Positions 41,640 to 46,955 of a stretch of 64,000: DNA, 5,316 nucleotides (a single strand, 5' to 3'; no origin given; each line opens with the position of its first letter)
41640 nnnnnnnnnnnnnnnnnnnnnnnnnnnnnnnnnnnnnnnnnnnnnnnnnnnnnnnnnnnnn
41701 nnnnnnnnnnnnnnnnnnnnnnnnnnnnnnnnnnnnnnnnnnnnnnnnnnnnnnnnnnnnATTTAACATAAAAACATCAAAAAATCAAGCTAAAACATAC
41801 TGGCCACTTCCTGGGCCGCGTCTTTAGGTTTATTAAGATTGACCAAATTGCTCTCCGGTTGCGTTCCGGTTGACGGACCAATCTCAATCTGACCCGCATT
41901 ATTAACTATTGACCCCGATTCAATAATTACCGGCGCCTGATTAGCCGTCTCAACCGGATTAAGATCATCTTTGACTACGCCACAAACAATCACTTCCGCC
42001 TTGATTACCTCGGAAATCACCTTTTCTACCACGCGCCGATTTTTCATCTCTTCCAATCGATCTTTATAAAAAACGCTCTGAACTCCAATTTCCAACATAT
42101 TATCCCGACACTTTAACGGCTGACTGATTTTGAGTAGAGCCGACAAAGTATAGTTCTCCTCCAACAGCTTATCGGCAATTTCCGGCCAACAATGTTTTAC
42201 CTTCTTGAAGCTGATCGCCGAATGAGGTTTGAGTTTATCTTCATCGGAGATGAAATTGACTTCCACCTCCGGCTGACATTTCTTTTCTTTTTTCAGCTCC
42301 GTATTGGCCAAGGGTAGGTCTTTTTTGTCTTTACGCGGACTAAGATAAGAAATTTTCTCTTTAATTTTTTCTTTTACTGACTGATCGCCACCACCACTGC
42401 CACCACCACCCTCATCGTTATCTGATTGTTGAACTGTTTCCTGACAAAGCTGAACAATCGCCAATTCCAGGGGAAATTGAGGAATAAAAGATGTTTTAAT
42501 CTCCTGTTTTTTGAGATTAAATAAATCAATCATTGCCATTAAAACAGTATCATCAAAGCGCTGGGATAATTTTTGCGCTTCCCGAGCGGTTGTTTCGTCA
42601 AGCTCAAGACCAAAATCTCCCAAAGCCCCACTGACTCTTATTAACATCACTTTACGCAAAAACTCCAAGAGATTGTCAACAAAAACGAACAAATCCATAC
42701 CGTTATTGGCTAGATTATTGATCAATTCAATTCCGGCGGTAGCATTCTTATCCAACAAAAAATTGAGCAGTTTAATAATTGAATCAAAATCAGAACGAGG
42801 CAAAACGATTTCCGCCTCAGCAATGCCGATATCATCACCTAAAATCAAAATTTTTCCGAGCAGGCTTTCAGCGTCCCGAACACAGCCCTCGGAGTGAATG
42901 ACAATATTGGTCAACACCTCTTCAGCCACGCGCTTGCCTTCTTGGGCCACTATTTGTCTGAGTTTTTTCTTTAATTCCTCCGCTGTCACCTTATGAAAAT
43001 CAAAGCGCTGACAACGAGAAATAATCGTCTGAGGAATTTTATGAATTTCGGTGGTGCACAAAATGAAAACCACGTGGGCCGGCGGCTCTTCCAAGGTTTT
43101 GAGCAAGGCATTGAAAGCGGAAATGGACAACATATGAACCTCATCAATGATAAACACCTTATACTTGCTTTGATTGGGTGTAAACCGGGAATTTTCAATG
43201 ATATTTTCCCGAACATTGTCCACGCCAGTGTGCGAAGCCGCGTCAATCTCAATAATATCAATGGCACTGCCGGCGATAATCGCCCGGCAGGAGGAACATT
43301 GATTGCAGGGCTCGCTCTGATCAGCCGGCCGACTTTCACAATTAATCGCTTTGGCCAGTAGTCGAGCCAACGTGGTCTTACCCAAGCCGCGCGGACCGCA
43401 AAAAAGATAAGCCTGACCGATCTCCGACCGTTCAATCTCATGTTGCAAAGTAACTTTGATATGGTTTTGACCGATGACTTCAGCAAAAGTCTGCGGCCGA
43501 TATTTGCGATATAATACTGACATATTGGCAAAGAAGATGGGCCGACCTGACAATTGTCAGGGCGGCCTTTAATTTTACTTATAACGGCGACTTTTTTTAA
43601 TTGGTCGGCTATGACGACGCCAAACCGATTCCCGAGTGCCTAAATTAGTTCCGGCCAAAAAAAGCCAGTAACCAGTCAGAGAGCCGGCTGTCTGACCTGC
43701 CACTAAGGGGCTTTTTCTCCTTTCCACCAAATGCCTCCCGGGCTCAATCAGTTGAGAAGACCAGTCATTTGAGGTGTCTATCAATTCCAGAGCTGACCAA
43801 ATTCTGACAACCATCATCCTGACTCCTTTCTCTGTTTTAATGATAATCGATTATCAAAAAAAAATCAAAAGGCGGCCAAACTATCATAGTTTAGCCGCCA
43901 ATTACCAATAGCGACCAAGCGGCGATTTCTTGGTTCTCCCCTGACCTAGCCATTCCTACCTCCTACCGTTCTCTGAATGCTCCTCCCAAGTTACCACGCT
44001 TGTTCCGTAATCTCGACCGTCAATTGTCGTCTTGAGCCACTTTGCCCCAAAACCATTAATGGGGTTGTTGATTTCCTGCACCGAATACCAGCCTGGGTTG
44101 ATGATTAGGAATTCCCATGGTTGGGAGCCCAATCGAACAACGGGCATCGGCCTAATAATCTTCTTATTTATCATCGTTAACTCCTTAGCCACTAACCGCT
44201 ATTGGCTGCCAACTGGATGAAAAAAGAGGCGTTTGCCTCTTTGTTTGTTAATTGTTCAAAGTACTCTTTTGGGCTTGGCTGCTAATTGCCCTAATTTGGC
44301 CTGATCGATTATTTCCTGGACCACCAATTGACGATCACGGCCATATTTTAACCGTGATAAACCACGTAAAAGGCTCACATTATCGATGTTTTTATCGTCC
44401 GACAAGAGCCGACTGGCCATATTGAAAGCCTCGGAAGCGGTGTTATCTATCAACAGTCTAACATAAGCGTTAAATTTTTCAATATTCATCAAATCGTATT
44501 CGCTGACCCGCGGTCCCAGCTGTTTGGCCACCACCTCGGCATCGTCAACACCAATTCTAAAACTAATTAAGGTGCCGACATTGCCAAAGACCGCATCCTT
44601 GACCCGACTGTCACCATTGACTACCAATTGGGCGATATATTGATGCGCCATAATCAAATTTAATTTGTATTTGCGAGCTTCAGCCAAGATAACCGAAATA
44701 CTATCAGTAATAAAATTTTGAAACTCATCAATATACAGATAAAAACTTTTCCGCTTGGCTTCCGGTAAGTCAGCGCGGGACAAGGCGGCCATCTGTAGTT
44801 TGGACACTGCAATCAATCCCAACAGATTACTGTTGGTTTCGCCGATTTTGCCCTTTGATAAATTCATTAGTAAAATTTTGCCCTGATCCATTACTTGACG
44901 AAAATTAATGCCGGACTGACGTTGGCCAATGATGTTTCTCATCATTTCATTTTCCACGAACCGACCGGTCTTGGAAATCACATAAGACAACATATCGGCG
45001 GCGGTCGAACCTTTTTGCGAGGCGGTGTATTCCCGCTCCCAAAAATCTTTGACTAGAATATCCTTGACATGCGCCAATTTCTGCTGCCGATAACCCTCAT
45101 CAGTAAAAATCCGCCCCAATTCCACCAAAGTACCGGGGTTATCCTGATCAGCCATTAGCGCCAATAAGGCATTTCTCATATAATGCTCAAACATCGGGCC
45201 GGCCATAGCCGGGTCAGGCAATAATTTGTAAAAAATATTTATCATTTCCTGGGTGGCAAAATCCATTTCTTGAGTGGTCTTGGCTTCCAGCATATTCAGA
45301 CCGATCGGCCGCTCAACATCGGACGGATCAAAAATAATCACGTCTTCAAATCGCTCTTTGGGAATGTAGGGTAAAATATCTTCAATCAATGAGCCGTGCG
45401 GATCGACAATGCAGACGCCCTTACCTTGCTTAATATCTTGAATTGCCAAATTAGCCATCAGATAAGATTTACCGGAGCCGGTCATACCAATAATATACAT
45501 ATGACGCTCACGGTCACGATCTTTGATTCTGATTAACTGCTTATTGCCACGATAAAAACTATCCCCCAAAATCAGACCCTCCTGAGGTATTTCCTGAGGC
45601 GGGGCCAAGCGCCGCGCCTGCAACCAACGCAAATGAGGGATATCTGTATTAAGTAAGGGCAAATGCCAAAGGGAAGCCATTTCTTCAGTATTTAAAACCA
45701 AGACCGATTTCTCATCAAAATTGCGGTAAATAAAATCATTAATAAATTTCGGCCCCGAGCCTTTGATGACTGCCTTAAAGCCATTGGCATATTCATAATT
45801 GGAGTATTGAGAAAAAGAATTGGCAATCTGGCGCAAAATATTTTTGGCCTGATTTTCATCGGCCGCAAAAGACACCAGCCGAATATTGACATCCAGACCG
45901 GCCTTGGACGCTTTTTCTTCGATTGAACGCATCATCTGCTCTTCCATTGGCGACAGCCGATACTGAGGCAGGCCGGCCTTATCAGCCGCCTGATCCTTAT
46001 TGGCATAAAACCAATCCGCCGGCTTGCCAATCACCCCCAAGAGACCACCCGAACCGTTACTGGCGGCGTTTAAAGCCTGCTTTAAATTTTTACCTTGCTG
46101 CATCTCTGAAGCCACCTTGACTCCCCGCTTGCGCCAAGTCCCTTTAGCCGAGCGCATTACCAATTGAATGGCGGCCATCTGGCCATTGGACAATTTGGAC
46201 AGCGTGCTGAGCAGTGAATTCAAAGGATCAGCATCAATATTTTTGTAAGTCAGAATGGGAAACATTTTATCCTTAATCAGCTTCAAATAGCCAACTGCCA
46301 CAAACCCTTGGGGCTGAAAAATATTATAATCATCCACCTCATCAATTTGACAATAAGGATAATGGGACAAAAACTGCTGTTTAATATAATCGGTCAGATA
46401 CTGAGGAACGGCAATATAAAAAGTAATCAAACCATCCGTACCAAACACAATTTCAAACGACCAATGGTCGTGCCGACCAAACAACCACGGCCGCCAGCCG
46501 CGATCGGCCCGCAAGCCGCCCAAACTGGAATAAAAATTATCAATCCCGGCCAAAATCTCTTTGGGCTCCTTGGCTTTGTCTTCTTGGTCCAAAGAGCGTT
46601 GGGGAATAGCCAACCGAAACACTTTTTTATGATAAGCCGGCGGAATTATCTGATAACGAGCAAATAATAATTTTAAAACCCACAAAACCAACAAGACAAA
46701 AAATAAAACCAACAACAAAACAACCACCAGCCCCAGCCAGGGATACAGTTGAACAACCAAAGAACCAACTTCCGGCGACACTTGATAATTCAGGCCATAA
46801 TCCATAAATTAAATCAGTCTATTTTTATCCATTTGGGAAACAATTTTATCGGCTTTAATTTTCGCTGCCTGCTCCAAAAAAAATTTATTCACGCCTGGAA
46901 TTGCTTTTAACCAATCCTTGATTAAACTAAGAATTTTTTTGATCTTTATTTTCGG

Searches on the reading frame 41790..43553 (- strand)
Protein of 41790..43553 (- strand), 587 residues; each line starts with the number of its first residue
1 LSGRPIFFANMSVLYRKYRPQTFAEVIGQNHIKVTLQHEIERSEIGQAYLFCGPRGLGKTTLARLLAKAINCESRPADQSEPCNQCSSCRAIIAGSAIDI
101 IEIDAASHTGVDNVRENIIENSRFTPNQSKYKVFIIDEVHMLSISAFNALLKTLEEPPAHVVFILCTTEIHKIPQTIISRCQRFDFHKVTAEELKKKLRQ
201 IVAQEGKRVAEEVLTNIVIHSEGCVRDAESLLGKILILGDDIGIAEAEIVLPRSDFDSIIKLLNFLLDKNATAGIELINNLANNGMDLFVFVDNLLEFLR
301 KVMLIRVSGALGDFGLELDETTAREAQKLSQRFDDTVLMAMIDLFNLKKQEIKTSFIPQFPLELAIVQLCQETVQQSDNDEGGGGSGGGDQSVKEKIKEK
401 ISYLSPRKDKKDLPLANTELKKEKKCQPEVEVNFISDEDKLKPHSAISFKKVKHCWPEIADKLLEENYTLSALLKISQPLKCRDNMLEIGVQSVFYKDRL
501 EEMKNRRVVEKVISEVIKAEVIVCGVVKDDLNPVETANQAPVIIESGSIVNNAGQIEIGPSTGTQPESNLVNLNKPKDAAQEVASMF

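Call 45: search_protein_families(library=pfam, proteins=[window:41790-43553:-], max_evalue=0.00001)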
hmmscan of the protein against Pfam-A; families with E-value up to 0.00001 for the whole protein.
window:41790-43553:- (587 aa): 6 families
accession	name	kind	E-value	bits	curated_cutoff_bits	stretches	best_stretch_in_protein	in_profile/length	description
PF13177.12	DNA_pol3_delta2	-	6.8e-43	146.9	27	1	29-189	2-160/161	DNA polymerase III, delta subunit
PF00004.35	AAA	-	9.6e-14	52.4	21.2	1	50-184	2-126/131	ATPase family associated with various cellular activities (AAA)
PF12169.13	DNA_pol3_gamma3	-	4.4e-12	46.4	24.4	1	255-371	14-129/143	DNA polymerase III subunits gamma and tau domain III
PF05496.18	RuvB_N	-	2.5e-09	37.6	27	1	19-76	2-63/159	Holliday junction DNA helicase RuvB P-loop domain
PF13401.12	AAA_22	-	5e-08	33.8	27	1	49-169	8-125/130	AAA domain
PF07728.20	AAA_5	-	9.7e-06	26.1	22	0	50-158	3-94/139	AAA domain (dynein-related subfamily)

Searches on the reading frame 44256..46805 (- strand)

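Call 45: search_protein_families(library=pfam, proteins=[window:44256-46805:-], max_evalue=0.00001)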
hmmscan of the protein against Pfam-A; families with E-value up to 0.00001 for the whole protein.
window:44256-46805:- (849 aa): 4 families
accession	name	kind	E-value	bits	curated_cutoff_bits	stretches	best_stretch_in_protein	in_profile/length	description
PF10412.15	TrwB_AAD_bind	-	3.9e-11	42.9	20.5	1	427-523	9-99/387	Type IV secretion-system coupling protein DNA-binding domain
PF01935.23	DUF87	-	4.8e-08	33.8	23.2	1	431-471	21-62/220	Helicase HerA, central domain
PF02534.20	T4SS-DNA_transf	-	1.4e-07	31.2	20.1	1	416-765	31-384/468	Type IV secretory system Conjugative DNA transfer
PF12696.13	TraG-D_C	-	1.4e-06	28.6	22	1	689-766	3-82/126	TraM recognition site of TraD and TraG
